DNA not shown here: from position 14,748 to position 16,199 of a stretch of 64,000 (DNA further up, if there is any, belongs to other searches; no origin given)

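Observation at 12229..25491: Five-gene, translationally coupled operon recC-recB-recD-sbcD-like-sbcC-like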

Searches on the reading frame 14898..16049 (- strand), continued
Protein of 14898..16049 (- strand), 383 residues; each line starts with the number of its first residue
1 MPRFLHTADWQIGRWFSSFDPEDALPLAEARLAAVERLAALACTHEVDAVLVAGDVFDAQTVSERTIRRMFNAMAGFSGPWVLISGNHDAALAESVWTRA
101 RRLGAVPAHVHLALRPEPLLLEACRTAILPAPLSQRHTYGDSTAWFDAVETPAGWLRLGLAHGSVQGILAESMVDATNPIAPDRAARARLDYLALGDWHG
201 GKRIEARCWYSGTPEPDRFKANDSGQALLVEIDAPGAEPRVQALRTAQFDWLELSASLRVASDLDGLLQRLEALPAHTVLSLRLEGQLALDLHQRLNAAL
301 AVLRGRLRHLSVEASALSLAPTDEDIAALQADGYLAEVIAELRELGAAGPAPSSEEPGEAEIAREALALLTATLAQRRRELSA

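Call 74: search_protein_families(library=pfam, proteins=[L012:13846-18087:+, L031:13881-17060:-, L027:13877-16249:-, L019:13861-16080:-, L033:14000-16246:-, L067:14014-16281:-, L074:14086-16251:+, L068:7717-9933:+, L060:357-2618:-, L018:7592-9637:+], max_evalue=0.00001)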
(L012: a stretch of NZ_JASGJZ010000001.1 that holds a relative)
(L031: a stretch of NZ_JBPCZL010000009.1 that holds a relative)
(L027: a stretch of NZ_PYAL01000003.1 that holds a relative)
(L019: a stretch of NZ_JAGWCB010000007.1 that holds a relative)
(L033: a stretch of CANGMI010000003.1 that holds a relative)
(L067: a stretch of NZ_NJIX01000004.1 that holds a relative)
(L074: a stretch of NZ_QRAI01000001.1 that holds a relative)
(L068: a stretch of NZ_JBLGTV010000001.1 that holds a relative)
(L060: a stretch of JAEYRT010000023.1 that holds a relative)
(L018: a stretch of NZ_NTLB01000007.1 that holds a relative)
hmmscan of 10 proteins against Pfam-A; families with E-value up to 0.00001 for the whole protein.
L012:13846-18087:+ (1413 aa): 11 families
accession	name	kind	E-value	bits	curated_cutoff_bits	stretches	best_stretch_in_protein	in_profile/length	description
PF12799.13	LRR_4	-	6.3e-104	338.1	27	8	601-642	3-43/44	Leucine Rich repeats (2 copies)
PF23952.1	LRR_EndoS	-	5.4e-38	130.2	27.9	0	564-653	33-114/116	Endo-beta-N-acetylglucosaminidase EndoS LRR domain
PF25013.1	LRR_Zer-1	-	4.8e-37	127.6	27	0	595-660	4-69/137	Zer-1-like, Leucine-rich repeats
PF13855.12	LRR_8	-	2.6e-36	123.6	27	0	233-287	3-59/61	Leucine rich repeat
PF25019.1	LRR_R13L1-DRL21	-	7.9e-36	123.2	27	0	39-80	84-127/127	R13L1/DRL21 LRRs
PF23247.1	LRR_RPS2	-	1.1e-23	84.4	27.9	0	552-674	27-152/160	Plant disease resistance protein RPS2-like, leucine-rich repeats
PF16095.11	COR-A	-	2.1e-17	63.8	35.3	1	924-1061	1-143/143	C-terminal of Roc, COR-A domain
PF08477.19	Roc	-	1e-14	55.2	27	1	741-866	1-117/119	Ras of Complex, Roc, domain of DAPkinase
PF13676.11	TIR_2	-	3.4e-12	47.4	28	1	1217-1340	1-121/122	TIR domain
PF23622.1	LRR_At1g61320_AtMIF1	-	1.1e-09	38.7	26.9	0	232-314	71-154/384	At1g61320/AtMIF1, LRR domain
PF00560.39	LRR_1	-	2.2e-08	33.1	20.6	0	348-362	2-17/23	Leucine Rich Repeat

L031:13881-17060:- (1059 aa): 5 families
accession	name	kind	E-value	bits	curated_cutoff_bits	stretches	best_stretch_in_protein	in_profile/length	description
PF07733.18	DNA_pol3_alpha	-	2.7e-88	296.4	23.9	1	302-556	2-260/260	Bacterial DNA polymerase III alpha NTPase domain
PF17657.6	DNA_pol3_finger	-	1.8e-58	197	22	1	559-724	1-165/166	Bacterial DNA polymerase III alpha subunit finger domain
PF14579.12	HHH_6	-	3.3e-19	69.3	25.6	1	798-890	1-90/90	Helix-hairpin-helix motif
PF02811.25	PHP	-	3.8e-19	70.1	26.4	1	19-149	1-121/164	PHP domain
PF01336.31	tRNA_anti-codon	-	3.3e-08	33.8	27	1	969-1043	1-74/75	OB-fold nucleic acid binding domain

L027:13877-16249:- (790 aa): 4 families
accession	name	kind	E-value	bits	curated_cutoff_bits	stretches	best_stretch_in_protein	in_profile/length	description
PF13361.12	UvrD_C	-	1e-17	65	25.6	1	626-680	287-346/350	UvrD-like helicase C-terminal domain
PF18974.5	DUF5710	-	1.8e-17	63.2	26.5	1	744-786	2-44/44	Domain of unknown function (DUF5710)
PF00580.27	UvrD-helicase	-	4.9e-17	62.9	23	1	50-323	2-262/271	UvrD/REP helicase N-terminal domain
PF13245.12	AAA_19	-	4.5e-11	43.5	25.1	1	58-314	8-131/134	AAA domain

L019:13861-16080:- (739 aa): 2 families
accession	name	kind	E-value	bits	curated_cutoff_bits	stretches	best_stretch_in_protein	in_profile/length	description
PF00593.30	TonB_dep_Rec_b-barrel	-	8.2e-45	154.9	27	1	278-694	34-430/436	TonB dependent receptor-like, beta-barrel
PF07715.20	Plug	-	7.4e-20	71.9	23.9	1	71-181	3-107/107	TonB-dependent Receptor Plug Domain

L033:14000-16246:- (748 aa): 1 family
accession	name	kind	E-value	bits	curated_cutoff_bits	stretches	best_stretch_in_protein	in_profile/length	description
PF01425.27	Amidase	-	3.3e-72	244.4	27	1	343-736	2-445/445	Amidase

L067:14014-16281:- (755 aa): 5 families
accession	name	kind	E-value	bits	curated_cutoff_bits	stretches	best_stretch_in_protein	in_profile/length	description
PF18974.5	DUF5710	-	4.4e-19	68.3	26.5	1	710-753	1-44/44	Domain of unknown function (DUF5710)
PF13361.12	UvrD_C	-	2.6e-18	67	25.6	1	588-643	287-347/350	UvrD-like helicase C-terminal domain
PF00580.27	UvrD-helicase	-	1.7e-16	61.2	23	1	21-296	4-261/271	UvrD/REP helicase N-terminal domain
PF13245.12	AAA_19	-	8.7e-10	39.3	25.1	1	27-287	8-130/134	AAA domain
PF13538.12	UvrD_C_2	-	2.2e-06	27.9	27.4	1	593-642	7-52/52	UvrD-like helicase C-terminal domain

L074:14086-16251:+ (721 aa): 3 families
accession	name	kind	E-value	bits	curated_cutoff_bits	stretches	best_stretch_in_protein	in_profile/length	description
PF13166.12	AAA_13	-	7.9e-118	395.5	36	1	17-706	10-712/713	AAA domain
PF13304.12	AAA_21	-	5.6e-08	33.6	27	0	389-576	166-302/304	AAA domain, putative AbiEii toxin, Type IV TA system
PF02463.25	SMC_N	-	1.6e-07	31.4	40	1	1-580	1-205/220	RecF/RecN/SMC N terminal domain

L068:7717-9933:+ (738 aa): 1 family
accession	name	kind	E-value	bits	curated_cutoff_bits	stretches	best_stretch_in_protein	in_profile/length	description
PF00884.28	Sulfatase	-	2.9e-29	102.8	25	1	40-471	1-300/301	Sulfatase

L060:357-2618:- (753 aa): 2 families
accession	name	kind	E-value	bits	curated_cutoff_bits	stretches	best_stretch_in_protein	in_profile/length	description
PF21688.3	FAD-depend_C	-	4e-77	259.3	27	1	467-686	1-197/197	FAD-dependent protein, C-terminal domain-like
PF01266.30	DAO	-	1.9e-08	34.6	27.9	0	375-465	141-231/353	FAD dependent oxidoreductase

L018:7592-9637:+ (681 aa): 0 families

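Call 88: search_solved_structures(query=A2, max_evalue=0.001, show_alignments=3)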
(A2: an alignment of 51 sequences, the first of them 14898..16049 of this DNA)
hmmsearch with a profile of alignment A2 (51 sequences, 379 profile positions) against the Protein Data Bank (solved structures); distinct sequences matched with E-value up to 0.001: 8.
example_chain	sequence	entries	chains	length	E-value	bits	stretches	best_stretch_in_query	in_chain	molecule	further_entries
4lty_C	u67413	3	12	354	2.1e-12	50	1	2-95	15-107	Exonuclease subunit SbcD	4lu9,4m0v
6s6v_A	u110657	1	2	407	3.4e-12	49.3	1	3-95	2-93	Nuclease SbcCD subunit D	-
7yzo_A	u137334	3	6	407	6.4e-11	45.1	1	3-95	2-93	Nuclease SbcCD subunit D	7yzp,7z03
6s85_A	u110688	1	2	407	8.8e-11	44.7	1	3-95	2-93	Nuclease SbcCD subunit D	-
7dog_A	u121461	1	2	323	4e-05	26.1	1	1-91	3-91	Nuclease SbcCD subunit D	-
4o24_A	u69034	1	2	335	0.00013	24.4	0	3-212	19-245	Exonuclease, putative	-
2q8u_A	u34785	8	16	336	0.00013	24.4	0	3-212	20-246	Exonuclease, putative | Nuclease SbcCD subunit D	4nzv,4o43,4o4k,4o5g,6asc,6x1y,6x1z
3qg5_C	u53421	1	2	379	0.00018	23.9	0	3-212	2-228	Mre11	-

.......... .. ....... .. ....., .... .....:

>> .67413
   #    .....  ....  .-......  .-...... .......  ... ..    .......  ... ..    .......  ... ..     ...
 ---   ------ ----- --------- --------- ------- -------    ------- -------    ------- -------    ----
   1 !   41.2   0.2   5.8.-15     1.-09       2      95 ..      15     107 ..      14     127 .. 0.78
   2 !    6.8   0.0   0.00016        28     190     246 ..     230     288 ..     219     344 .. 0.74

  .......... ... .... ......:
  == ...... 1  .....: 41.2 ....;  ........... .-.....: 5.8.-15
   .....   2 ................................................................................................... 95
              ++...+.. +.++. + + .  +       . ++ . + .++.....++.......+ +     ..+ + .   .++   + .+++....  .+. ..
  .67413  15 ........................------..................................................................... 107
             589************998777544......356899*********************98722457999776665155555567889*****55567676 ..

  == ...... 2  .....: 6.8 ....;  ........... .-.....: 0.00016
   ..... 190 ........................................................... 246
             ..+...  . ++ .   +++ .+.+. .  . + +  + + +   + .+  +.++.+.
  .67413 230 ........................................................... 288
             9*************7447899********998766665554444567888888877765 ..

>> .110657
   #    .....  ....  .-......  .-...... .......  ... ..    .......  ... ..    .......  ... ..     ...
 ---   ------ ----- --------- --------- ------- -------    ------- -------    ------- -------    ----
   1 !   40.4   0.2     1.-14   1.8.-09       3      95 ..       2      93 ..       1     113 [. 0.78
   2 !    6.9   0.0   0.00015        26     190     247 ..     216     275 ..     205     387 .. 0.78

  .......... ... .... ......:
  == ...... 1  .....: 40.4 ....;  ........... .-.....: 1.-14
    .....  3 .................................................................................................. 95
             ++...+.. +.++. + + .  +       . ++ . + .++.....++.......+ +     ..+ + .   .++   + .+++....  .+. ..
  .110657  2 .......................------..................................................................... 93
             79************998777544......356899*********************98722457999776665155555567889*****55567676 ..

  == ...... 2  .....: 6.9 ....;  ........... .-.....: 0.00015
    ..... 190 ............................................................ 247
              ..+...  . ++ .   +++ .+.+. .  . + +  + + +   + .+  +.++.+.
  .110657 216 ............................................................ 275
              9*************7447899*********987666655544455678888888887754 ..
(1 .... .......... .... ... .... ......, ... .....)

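Call 93: find_encoding_contigs(protein=P0141, flank=10000, max_places=2)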
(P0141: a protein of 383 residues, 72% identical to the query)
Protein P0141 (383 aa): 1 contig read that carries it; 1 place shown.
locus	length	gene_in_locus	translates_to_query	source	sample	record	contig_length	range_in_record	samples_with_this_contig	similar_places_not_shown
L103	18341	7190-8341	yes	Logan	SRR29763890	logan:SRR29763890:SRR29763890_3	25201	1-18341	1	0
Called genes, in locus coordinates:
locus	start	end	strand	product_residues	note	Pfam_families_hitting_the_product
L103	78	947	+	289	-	PF02653:BPD_transp_2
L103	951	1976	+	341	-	PF02653:BPD_transp_2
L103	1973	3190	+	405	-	PF13458:Peripla_BP_6, PF01094:ANF_receptor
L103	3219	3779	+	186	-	PF03449:GreA_GreB_N, PF01272:GreA_GreB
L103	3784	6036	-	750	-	PF01966:HD, PF13328:HD_4, PF04607:RelA_SpoT, PF02824:TGS, PF28438:RelA_RIS, PF01842:ACT, PF13291:ACT_4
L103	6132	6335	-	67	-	PF01192:RNA_pol_Rpb6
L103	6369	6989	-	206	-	PF00625:Guanylate_kin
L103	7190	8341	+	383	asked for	PF00149:Metallophos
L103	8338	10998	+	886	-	PF02463:SMC_N (faint), PF13476:AAA_23 (weak)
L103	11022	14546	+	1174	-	PF04257:RecC_N, PF27451:RecC_4th, PF17946:RecC_C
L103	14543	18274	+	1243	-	PF00580:UvrD-helicase, PF13245:AAA_19, PF13361:UvrD_C, PF13538:UvrD_C_2 (faint), PF12705:PDDEXK_1 (weak)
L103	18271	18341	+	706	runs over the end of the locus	PF21185:RecD_N, PF13086:AAA_11 (faint), PF13604:AAA_30, PF05127:NAT10_TcmA_helicase (weak), PF13245:AAA_19, PF13401:AAA_22, PF18335:SH3_13 (weak), PF13538:UvrD_C_2, +1 more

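Call 94: find_encoding_contigs(protein=P0146, flank=10000, max_places=2)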
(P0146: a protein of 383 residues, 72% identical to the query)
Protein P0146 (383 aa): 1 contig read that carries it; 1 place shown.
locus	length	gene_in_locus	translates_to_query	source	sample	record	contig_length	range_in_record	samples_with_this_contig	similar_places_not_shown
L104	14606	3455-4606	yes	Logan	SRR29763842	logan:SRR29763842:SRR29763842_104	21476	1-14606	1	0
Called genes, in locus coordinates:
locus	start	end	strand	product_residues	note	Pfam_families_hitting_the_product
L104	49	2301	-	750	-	PF01966:HD, PF13328:HD_4, PF04607:RelA_SpoT, PF02824:TGS, PF28438:RelA_RIS, PF01842:ACT, PF13291:ACT_4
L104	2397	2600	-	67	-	PF01192:RNA_pol_Rpb6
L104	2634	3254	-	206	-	PF00625:Guanylate_kin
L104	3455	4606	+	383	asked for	PF00149:Metallophos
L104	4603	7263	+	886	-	PF02463:SMC_N (faint), PF13476:AAA_23 (weak)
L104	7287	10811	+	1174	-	PF04257:RecC_N, PF27451:RecC_4th, PF17946:RecC_C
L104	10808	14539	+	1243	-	PF00580:UvrD-helicase, PF13245:AAA_19, PF13361:UvrD_C, PF13538:UvrD_C_2 (faint), PF12705:PDDEXK_1 (weak)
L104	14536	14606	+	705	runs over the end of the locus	PF21185:RecD_N, PF13086:AAA_11 (faint), PF13604:AAA_30, PF05127:NAT10_TcmA_helicase (weak), PF13245:AAA_19, PF13401:AAA_22, PF18335:SH3_13 (weak), PF13538:UvrD_C_2, +1 more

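Call 95: find_encoding_contigs(protein=P0137, flank=10000, max_places=2)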
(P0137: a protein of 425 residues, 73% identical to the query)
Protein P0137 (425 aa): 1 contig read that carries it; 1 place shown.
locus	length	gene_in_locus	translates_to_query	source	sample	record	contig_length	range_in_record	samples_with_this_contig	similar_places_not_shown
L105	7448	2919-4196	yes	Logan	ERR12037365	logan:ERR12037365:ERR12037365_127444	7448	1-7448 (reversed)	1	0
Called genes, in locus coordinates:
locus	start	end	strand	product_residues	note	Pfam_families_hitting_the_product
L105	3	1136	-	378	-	?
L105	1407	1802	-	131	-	-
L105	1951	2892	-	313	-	PF00768:Peptidase_S11, PF13354:Beta-lactamase2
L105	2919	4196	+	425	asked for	PF00149:Metallophos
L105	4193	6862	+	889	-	PF13476:AAA_23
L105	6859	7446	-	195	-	?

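Call 96: find_encoding_contigs(protein=P0128, flank=10000, max_places=2)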
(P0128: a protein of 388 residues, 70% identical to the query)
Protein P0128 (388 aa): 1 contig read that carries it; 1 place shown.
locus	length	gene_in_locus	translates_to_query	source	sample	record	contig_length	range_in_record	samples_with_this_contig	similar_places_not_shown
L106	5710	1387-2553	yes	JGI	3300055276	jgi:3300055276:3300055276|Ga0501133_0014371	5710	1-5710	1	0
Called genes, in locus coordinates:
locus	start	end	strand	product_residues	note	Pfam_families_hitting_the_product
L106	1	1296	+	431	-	PF03958:Secretin_N, PF00263:Secretin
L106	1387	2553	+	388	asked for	PF00149:Metallophos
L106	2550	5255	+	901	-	PF02463:SMC_N (faint), PF13476:AAA_23, PF13514:AAA_27 (weak)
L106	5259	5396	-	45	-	-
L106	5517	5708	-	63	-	?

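Call 105: search_protein_representatives(alignment_id=A2)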
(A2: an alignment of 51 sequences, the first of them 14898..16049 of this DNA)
Query: 51 sequences, 379 profile positions. Proteins with E-value up to 0.001 (for the whole library): 8404; up to 1e-10: 2477; up to 1e-30: 889. The best 150 are listed.
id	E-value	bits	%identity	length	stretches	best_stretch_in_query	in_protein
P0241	2.0e-205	698.5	-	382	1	1-375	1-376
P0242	1.9e-188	642.6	-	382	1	1-373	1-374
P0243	1.3e-138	478.6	-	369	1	1-369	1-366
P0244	2.1e-126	438.4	-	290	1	1-290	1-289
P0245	2.4e-126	438.3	-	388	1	1-369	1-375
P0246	1.1e-125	436.1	-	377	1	3-371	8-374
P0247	5.2e-125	433.9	-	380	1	1-370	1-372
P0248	1.0e-124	432.9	-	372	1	3-368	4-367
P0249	6.2e-124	430.3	-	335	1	3-252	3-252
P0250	9.7e-121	419.8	-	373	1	3-358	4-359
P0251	4.6e-117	407.7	-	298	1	82-371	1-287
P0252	8.5e-116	403.5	-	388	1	3-362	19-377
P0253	5.3e-112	391.0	-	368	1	3-362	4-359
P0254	3.7e-109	381.7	-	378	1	3-360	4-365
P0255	2.6e-107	375.6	-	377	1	1-362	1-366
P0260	3.0e-102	358.9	-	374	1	3-343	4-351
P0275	3.4e-93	329.1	-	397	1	3-362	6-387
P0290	3.2e-87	309.5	-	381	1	3-360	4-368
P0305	2.0e-83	297.0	-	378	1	3-371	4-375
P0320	4.4e-81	289.3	-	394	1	3-350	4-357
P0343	2.6e-76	273.5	-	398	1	1-359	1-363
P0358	1.1e-74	268.2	-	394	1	1-350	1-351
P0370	1.8e-73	264.2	-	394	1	1-363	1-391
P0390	4.6e-71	256.3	-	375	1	3-364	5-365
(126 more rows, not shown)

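Call 106: list_cluster_members(proteins=[P0243, P0260, P0275, P0290, P0305, P0320, P0343, P0358, P0370, P0390])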
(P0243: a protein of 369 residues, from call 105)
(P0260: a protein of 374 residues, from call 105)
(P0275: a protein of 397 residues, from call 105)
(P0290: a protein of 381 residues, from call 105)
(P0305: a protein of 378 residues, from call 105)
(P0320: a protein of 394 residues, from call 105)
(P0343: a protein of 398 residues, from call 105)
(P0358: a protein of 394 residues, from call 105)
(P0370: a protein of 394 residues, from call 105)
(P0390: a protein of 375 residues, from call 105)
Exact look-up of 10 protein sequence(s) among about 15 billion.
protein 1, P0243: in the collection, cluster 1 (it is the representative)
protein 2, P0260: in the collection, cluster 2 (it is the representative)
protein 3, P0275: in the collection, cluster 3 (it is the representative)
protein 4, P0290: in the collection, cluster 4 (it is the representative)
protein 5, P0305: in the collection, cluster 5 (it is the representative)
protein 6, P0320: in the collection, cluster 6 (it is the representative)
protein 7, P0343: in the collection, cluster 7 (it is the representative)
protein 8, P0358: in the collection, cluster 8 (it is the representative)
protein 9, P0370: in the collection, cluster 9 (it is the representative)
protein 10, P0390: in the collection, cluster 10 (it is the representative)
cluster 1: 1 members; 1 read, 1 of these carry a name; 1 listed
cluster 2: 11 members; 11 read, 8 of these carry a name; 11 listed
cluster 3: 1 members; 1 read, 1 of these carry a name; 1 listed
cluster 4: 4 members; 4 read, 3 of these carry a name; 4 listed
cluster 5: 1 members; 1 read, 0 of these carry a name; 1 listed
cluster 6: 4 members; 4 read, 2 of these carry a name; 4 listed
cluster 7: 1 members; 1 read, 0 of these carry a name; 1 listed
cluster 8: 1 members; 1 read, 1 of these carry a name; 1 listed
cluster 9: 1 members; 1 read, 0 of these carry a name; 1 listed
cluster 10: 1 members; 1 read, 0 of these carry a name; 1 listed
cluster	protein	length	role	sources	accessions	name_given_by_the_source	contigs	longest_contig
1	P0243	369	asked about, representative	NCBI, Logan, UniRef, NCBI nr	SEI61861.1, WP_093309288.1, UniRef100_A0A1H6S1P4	Calcineurin-like phosphoesterase [Allopseudospirillum japonicum] | Calcineurin-like phosphoesterase n=1 Tax=Allopseudospirillum japonicum TaxID=64971 ... | DNA repair exonuclease [Allopseudospirillum japonicum]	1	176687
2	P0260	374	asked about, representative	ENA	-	-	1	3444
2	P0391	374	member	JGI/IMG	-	DNA repair exonuclease SbcCD nuclease subunit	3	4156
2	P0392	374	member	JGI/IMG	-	DNA repair exonuclease SbcCD nuclease subunit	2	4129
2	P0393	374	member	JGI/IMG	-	DNA repair exonuclease SbcCD nuclease subunit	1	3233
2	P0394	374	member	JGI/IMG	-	DNA repair exonuclease SbcCD nuclease subunit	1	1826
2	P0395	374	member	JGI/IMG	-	DNA repair exonuclease SbcCD nuclease subunit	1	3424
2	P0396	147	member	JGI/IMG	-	hypothetical protein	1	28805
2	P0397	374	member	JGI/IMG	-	DNA repair exonuclease SbcCD nuclease subunit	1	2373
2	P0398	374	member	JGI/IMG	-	DNA repair exonuclease SbcCD nuclease subunit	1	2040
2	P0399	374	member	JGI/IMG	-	-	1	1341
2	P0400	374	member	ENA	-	-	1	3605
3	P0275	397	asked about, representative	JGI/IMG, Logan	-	hypothetical protein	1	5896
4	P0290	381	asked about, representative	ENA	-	-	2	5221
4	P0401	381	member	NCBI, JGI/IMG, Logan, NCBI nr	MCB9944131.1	MAG: DNA repair exonuclease [Geminicoccaceae bacterium] | DNA repair exonuclease [Geminicoccaceae bacterium]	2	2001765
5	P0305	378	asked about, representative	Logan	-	-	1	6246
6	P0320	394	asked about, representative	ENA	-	-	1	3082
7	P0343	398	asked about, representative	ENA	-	-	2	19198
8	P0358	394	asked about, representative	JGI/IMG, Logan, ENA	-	3',5'-cyclic AMP phosphodiesterase CpdA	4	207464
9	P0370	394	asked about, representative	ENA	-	-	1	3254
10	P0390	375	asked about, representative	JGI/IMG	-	-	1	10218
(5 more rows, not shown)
